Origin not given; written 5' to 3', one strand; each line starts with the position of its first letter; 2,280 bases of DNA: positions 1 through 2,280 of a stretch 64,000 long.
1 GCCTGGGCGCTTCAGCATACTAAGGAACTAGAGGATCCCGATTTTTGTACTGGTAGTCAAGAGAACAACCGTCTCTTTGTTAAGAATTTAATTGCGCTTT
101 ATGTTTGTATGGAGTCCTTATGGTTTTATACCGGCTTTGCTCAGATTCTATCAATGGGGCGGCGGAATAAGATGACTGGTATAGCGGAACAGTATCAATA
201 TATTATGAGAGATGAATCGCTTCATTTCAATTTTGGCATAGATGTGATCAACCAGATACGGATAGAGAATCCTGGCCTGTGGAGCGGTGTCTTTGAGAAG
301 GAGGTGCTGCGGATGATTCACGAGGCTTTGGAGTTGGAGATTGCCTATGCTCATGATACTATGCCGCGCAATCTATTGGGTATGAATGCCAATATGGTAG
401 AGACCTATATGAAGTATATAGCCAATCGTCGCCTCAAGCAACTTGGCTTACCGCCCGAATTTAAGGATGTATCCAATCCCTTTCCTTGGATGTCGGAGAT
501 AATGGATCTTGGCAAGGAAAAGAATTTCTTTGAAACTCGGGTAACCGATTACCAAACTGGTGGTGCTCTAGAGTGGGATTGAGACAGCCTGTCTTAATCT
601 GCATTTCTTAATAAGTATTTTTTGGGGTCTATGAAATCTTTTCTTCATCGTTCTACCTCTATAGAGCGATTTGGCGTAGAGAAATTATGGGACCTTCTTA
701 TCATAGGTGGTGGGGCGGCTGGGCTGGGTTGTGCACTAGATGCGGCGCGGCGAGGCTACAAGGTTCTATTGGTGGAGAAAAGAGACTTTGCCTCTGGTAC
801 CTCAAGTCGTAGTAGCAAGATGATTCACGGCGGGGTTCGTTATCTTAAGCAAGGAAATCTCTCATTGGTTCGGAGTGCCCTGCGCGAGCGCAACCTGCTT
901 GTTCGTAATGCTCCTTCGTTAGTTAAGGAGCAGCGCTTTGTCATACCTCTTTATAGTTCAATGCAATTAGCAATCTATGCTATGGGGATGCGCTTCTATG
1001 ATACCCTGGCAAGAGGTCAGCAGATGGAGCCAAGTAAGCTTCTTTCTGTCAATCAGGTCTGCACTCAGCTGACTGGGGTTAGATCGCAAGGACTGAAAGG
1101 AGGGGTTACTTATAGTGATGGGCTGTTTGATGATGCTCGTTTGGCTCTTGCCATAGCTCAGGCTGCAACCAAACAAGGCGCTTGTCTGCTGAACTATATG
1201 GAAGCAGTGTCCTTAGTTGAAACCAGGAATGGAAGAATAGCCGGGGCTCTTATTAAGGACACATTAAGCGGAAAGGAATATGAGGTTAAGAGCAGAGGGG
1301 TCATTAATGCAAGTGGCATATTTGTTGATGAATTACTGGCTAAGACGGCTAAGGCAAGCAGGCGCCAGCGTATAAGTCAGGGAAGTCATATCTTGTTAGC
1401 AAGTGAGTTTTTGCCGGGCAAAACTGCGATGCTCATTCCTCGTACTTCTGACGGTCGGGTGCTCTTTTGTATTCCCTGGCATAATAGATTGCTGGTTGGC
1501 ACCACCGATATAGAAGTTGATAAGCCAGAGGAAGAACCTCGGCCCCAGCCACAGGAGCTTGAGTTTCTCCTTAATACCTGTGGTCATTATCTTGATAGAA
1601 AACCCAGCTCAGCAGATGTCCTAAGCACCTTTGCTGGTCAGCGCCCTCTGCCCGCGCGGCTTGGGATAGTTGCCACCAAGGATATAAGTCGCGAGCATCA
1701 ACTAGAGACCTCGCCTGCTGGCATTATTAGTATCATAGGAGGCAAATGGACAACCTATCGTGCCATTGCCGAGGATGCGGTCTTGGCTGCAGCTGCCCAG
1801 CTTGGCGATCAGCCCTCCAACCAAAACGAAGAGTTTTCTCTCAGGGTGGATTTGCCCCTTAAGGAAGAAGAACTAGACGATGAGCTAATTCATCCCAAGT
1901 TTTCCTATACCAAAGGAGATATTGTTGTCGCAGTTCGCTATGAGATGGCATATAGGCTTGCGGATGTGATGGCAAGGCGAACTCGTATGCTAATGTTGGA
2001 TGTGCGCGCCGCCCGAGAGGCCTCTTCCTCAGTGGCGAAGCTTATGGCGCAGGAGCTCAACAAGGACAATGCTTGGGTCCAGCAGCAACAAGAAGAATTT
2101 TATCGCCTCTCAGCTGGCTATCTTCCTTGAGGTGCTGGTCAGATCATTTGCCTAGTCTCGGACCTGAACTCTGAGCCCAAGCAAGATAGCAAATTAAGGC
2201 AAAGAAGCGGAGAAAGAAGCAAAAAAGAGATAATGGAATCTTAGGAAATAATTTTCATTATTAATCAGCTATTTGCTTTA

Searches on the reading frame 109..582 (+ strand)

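Call 37: search_protein_families(library=pfam, proteins=[window:109-582:+], max_evalue=0.001)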
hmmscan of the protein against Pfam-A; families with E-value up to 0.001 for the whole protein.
window:109-582:+ (157 aa): 1 family
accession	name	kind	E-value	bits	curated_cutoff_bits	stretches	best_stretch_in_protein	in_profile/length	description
PF00268.27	Ribonuc_red_sm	-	9.5e-40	137.2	33.6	1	1-124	157-281/281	Ribonucleotide reductase, small chain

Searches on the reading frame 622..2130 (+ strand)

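Call 37: search_protein_families(library=pfam, proteins=[window:622-2130:+], max_evalue=0.001)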
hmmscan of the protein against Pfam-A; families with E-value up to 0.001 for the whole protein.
window:622-2130:+ (502 aa): 10 families
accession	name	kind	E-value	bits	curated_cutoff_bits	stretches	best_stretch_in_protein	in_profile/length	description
PF01266.30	DAO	-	8.2e-57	193.8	27.9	1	24-379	1-352/353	FAD dependent oxidoreductase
PF16901.10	DAO_C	-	4.1e-16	59.4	31.4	1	418-484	58-124/126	C-terminal domain of alpha-glycerophosphate oxidase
PF00890.30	FAD_binding_2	-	1.2e-13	51.5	20.4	1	24-241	1-211/414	FAD binding domain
PF12831.13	FAD_oxidored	-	3.7e-10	40.1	27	1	24-73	1-50/416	FAD dependent oxidoreductase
PF13450.12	NAD_binding_8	-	6.9e-08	33.1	21.9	1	27-65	1-39/68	NAD(P)-binding Rossmann-like domain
PF07992.20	Pyr_redox_2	-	4.3e-06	26.8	26.1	1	24-59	2-38/291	Pyridine nucleotide-disulphide oxidoreductase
PF03486.20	HI0933_like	-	1.5e-05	25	50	1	24-54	2-32/244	HI0933-like protein Rossmann domain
PF01134.28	GIDA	-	7.9e-05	22.3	22.1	1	24-52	1-29/391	Glucose inhibited division protein A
PF01494.25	FAD_binding_3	-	0.00023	20.9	22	0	24-80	3-58/349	FAD binding domain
PF13738.12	Pyr_redox_3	-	0.00024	20.9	30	1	26-55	1-31/305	Pyridine nucleotide-disulphide oxidoreductase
